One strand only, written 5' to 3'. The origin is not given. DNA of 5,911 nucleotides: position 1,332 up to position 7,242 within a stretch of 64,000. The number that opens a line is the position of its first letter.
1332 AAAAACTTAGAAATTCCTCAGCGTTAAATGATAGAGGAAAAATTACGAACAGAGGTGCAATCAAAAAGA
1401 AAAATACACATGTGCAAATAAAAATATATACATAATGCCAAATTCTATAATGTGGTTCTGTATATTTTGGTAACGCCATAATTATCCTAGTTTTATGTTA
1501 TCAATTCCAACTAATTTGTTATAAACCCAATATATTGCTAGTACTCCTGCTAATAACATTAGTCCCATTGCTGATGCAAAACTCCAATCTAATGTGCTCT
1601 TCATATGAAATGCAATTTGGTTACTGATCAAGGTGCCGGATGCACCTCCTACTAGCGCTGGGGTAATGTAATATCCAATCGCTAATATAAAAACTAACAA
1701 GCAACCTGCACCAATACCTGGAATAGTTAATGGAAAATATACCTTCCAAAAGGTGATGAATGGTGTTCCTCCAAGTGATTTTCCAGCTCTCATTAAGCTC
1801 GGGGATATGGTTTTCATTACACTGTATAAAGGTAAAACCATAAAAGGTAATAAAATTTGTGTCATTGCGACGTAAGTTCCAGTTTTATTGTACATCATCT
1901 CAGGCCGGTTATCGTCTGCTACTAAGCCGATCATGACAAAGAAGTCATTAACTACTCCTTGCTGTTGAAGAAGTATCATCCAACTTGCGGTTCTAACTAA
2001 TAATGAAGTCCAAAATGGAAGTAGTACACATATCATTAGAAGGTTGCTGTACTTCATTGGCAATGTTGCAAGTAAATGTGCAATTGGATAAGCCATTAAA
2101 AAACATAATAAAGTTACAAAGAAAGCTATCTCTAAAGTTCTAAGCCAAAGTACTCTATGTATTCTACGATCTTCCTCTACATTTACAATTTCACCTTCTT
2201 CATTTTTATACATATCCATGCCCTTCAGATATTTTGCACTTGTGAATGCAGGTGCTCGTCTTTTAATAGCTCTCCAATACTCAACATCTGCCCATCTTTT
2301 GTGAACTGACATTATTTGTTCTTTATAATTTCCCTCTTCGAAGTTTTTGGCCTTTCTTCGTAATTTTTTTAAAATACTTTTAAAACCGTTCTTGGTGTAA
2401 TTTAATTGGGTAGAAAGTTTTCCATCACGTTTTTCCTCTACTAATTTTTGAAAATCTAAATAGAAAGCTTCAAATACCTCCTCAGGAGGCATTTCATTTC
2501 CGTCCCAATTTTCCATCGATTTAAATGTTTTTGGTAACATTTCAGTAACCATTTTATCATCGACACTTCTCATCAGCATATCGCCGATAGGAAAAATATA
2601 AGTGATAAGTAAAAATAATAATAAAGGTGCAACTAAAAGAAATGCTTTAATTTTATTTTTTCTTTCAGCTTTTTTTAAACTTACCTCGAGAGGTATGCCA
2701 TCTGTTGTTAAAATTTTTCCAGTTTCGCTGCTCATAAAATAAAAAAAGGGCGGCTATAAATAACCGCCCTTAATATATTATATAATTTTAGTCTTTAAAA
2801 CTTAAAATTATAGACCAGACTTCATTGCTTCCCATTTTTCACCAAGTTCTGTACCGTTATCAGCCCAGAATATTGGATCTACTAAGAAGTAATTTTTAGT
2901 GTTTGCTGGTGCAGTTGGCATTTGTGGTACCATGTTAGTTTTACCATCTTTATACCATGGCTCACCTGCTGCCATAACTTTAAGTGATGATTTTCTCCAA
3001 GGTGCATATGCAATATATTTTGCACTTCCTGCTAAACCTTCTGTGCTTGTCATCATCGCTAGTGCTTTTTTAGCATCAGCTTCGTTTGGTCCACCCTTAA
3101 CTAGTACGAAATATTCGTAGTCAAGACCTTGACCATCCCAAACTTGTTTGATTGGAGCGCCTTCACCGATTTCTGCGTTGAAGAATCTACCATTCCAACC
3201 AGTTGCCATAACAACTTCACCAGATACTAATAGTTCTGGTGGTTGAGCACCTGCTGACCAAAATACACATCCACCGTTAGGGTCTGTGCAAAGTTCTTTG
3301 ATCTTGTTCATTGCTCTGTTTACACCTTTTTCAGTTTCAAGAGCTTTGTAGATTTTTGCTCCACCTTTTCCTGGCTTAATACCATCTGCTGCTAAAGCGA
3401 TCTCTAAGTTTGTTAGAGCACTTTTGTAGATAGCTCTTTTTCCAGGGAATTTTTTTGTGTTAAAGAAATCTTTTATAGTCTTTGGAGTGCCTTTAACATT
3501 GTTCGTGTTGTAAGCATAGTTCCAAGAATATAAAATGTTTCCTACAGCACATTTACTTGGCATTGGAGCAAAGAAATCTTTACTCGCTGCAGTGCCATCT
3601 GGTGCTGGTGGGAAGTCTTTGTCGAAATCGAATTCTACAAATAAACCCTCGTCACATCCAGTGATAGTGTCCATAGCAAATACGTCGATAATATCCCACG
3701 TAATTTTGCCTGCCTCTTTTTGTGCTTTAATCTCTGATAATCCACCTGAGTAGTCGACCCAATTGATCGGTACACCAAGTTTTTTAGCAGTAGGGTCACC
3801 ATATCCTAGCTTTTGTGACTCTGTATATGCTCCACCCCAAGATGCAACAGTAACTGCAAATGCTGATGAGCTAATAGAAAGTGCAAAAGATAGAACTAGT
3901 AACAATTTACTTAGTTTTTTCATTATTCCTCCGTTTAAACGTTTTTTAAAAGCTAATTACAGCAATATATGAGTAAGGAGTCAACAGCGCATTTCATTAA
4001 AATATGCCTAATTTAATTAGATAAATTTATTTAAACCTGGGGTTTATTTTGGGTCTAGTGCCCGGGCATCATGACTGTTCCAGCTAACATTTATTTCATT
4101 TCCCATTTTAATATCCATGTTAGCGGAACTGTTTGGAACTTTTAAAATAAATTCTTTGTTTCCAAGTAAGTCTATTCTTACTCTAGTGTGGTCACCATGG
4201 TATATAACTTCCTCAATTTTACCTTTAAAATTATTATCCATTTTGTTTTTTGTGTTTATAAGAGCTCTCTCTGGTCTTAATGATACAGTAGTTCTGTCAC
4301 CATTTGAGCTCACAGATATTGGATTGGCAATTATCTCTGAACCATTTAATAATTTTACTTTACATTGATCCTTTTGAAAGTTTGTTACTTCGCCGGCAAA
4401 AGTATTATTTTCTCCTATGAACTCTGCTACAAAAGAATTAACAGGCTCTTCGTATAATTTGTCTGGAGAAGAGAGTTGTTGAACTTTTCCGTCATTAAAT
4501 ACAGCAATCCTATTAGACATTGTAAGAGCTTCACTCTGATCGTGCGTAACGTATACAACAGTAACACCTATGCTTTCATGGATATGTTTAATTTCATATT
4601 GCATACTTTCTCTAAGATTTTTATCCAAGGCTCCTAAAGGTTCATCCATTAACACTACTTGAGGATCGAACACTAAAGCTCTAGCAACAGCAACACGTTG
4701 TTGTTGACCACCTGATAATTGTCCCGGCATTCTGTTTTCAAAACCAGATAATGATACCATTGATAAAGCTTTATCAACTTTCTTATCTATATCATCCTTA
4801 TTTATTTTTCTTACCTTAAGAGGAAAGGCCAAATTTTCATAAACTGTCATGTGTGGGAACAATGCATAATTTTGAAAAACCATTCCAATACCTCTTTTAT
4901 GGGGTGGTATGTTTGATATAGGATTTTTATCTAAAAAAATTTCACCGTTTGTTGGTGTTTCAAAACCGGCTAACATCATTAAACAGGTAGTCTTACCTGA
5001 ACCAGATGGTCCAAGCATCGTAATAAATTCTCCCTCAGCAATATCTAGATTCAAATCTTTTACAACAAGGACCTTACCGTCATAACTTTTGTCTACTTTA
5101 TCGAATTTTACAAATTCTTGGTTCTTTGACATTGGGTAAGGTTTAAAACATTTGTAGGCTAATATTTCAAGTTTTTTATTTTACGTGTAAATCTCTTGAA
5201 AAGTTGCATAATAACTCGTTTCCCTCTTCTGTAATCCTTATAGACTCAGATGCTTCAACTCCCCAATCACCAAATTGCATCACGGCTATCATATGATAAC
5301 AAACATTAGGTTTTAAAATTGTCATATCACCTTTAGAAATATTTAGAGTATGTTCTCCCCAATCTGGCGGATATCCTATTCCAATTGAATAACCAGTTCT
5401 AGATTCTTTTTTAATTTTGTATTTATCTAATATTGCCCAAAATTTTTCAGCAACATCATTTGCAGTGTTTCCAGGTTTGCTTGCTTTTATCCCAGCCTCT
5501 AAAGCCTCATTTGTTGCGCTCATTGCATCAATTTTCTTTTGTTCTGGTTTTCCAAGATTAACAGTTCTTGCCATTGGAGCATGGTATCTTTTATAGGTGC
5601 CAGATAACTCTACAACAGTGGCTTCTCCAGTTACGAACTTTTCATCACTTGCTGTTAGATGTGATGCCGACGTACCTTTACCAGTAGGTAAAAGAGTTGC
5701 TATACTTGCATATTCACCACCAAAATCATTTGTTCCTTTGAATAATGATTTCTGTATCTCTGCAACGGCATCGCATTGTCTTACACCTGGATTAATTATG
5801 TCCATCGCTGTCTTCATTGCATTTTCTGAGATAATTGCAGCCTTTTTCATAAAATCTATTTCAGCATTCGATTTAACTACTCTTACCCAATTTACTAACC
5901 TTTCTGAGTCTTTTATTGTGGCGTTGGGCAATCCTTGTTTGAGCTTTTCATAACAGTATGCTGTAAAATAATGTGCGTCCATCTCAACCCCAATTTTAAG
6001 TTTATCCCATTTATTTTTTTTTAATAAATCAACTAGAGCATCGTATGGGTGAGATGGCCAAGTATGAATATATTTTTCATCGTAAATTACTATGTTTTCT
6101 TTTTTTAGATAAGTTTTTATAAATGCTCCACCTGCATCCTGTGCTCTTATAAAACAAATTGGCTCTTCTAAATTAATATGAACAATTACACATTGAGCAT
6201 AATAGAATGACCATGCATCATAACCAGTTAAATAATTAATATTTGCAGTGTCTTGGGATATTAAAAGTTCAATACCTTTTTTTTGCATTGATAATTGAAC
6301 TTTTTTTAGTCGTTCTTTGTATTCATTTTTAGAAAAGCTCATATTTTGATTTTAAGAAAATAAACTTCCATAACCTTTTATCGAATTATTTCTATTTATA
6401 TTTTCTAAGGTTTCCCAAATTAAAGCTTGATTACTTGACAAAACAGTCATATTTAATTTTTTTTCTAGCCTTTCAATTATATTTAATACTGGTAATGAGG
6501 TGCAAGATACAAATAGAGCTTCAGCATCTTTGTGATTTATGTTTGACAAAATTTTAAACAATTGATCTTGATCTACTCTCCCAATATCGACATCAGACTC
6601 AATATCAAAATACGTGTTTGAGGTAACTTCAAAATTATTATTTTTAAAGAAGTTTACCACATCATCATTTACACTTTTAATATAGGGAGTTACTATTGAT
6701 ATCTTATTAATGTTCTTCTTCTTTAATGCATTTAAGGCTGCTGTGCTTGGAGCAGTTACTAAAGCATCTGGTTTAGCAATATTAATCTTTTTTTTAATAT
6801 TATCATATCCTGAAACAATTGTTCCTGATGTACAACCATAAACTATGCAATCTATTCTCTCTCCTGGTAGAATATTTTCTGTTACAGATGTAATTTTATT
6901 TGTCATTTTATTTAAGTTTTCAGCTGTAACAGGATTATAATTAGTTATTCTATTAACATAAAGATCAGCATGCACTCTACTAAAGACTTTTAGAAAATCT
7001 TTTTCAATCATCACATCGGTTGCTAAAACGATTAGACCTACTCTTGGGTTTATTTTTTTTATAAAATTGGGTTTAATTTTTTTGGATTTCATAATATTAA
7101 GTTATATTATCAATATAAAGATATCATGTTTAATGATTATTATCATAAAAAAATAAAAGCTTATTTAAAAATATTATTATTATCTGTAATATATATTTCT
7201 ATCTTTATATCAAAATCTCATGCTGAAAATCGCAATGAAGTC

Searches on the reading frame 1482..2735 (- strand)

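Call 32: search_protein_families(library=ncbifam, proteins=[window:1482-2735:-], max_evalue=0.00001)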
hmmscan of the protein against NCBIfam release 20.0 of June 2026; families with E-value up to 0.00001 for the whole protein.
window:1482-2735:- (417 aa): 14 families
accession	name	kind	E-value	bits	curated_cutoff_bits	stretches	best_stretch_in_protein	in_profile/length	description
NF007044.0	PRK09497.1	equivalog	1e-46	159.7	348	1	194-409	63-278/285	spermidine/putrescine ABC transporter permease PotB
NF007963.0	PRK10683.1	equivalog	4.3e-42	144.6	489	1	196-406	98-307/317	putrescine ABC transporter permease PotH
NF011624.0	PRK15050.1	equivalog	6e-19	68.3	247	1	188-408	67-285/297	2-aminoethylphosphonate ABC transporter permease subunit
NF043074.1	MMSYN1_0196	equivalog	1.1e-17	64.3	350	1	194-406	65-260/277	spermidine/putrescine ABC transporter permease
TIGR01581.1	Mo_ABC_porter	hypoth_equivalog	3.6e-16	59.3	210.3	1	182-399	9-222/225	ABC transporter permease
TIGR02139.1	permease_CysT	equivalog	1.8e-14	54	246.1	1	197-408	53-258/265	sulfate ABC transporter permease subunit CysT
TIGR00969.1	3a0106s02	subfamily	4.4e-14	52.6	240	1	181-399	48-260/272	sulfate ABC transporter permease subunit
TIGR03226.1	PhnU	equivalog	1e-13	51.4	283.45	1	190-407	87-302/311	2-aminoethylphosphonate ABC transporter permease subunit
TIGR02141.1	modB_ABC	equivalog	7.6e-13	48.6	182.6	1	200-397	3-194/208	molybdate ABC transporter permease subunit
TIGR03262.1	PhnU2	equivalog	4.4e-11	42.1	593.25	1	198-404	57-252/546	putative 2-aminoethylphosphonate ABC transporter permease subunit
NF006939.0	PRK09421.1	equivalog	3e-09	36.6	262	1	200-356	15-165/230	molybdate ABC transporter permease subunit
NF007047.0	PRK09500.1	equivalog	1.8e-08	34.3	326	1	288-393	132-237/257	spermidine/putrescine ABC transporter permease PotC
NF040839.1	tungstate_WtpB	equivalog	7.7e-08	32.3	340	1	177-353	27-194/251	tungstate ABC transporter permease WtpB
TIGR02140.1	permease_CysW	equivalog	1.3e-06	28.2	329.1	1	193-396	46-245/261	sulfate ABC transporter permease subunit CysW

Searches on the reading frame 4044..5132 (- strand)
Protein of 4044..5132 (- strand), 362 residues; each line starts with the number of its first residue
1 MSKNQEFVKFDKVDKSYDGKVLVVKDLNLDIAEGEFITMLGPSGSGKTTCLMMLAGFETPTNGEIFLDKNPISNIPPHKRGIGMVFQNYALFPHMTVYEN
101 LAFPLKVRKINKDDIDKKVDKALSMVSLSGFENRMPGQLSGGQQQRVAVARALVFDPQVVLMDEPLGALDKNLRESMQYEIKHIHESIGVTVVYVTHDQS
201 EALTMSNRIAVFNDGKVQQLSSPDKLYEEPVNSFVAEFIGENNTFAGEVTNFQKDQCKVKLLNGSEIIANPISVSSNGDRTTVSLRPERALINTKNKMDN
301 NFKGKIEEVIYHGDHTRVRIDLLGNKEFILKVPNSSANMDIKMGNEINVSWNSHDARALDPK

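Call 32: search_protein_families(library=ncbifam, proteins=[window:4044-5132:-], max_evalue=0.00001)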
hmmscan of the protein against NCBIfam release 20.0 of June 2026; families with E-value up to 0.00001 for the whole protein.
window:4044-5132:- (362 aa): 183 families (the best 25 are shown)
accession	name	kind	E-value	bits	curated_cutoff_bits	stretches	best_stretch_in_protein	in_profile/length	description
TIGR01187.1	potA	subfamily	4.7e-115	384.1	355.6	1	39-356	1-322/325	polyamine ABC transporter ATP-binding protein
NF006987.0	PRK09452.1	equivalog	1.1e-113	379.7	482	1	3-352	13-365/378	spermidine/putrescine ABC transporter ATP-binding protein PotA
NF043075.1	MMSYN1_0197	equivalog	4.2e-108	361.3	550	1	8-355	3-335/341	spermidine/putrescine ABC transporter ATP-binding protein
TIGR03265.1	PhnT2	equivalog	1.1e-104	350.5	457.7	1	5-358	2-351/353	putative 2-aminoethylphosphonate ABC transporter ATP-binding protein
NF008653.0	PRK11650.1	subfamily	9e-100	334.2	432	1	8-356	4-344/357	sn-glycerol-3-phosphate ABC transporter ATP-binding protein UgpC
NF008513.0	PRK11432.1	equivalog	3.4e-94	315.6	496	1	3-342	2-332/351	ferric ABC transporter ATP-binding protein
TIGR03258.1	PhnT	equivalog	9.5e-94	314.3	499.15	1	8-356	9-354/359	2-aminoethylphosphonate ABC transport system ATP-binding subunit PhnT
NF040933.2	ABC_arch_GlcV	equivalog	5.4e-92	308.4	450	1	8-349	3-347/357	glucose ABC transporter ATP-binding protein GlcV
NF008621.0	PRK11607.1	equivalog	1.8e-91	306.8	613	1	11-335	23-349/377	putrescine ABC transporter ATP-binding subunit PotG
NF008233.0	PRK11000.1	equivalog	1.9e-91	306.6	568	1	8-353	4-347/369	maltose/maltodextrin ABC transporter ATP-binding protein MalK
NF040840.2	tungstate_WtpC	equivalog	4.1e-91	305.8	440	1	9-352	3-340/347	tungstate ABC transporter ATP-binding protein WtpC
TIGR00968.1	3a0106s01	subfamily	3e-85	285.5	342.75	1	10-244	3-236/237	sulfate ABC transporter ATP-binding protein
NF008105.0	PRK10851.1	equivalog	4.4e-79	265.8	502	1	9-347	4-337/362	sulfate/thiosulfate ABC transporter ATP-binding protein CysA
TIGR01186.1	proV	subfamily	6.5e-71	239.3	326.6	1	19-243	4-234/363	betaine/proline/choline family ABC transporter ATP-binding protein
NF040729.1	ABC_ATP_SaoA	equivalog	3.1e-63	213.5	360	1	11-216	5-210/248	ABC transporter ATP-binding protein SaoA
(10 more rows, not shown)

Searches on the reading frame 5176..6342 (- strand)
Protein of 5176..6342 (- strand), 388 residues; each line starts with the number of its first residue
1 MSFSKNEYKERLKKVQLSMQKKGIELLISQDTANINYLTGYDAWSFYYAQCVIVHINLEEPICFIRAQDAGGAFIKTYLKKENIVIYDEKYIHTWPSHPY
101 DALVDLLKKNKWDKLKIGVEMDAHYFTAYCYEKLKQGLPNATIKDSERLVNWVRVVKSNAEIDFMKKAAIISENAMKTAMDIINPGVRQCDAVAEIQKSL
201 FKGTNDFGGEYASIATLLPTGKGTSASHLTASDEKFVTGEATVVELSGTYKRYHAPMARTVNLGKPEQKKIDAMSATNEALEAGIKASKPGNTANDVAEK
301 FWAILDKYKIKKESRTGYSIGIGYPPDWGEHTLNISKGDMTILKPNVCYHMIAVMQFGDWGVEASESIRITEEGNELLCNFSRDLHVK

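Call 32: search_protein_families(library=ncbifam, proteins=[window:5176-6342:-], max_evalue=0.00001)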
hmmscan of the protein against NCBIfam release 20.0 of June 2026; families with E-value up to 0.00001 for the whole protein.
window:5176-6342:- (388 aa): 10 families
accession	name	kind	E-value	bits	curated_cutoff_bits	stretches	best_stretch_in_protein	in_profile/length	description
TIGR02993.1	ectoine_eutD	equivalog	4.9e-135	450.6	613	1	2-388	5-390/391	ectoine hydrolase DoeA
NF038259.1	ectoine_DoeA_2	exception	8.8e-57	192.5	575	1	1-388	7-386/386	ectoine hydrolase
NF040821.1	dipep_PepQ_Arch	equivalog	6.8e-24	84.5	630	1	100-385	73-345/346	Xaa-Pro dipeptidase PepQ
NF008131.0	PRK10879.1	equivalog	5.3e-14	51.8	465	1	140-304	157-318/438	Xaa-Pro aminopeptidase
NF007310.0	PRK09795.1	equivalog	3.7e-10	39.2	393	1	151-383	122-353/361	aminopeptidase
NF011174.0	PRK14576.1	subfamily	2.3e-09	36.6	487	1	133-386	154-402/405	putative endopeptidase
NF043017.1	DimsulpropLyDddP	equivalog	4.3e-09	35.7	600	1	142-384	191-439/443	dimethylsulfonioproprionate lyase DddP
TIGR00500.1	met_pdase_I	equivalog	2.3e-08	33.8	171.35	1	156-310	3-158/247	type I methionyl aminopeptidase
NF011173.0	PRK14575.1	equivalog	1.7e-07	30.5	850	1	131-321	153-338/406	putative peptidase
NF011720.0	PRK15173.1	subfamily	2.3e-07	30.2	420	1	132-320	91-274/343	peptidase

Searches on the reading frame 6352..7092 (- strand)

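Call 32: search_protein_families(library=ncbifam, proteins=[window:6352-7092:-], max_evalue=0.00001)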
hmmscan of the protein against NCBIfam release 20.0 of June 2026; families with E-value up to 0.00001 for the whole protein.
window:6352-7092:- (246 aa): 2 families
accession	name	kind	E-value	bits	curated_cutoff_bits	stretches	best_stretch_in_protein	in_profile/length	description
TIGR02990.1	ectoine_eutA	equivalog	7.9e-59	199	318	1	14-245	6-237/239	ectoine utilization protein EutA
NF052327.1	arylmal_decarb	equivalog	3.5e-23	82.5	225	1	112-245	95-230/231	arylmalonate decarboxylase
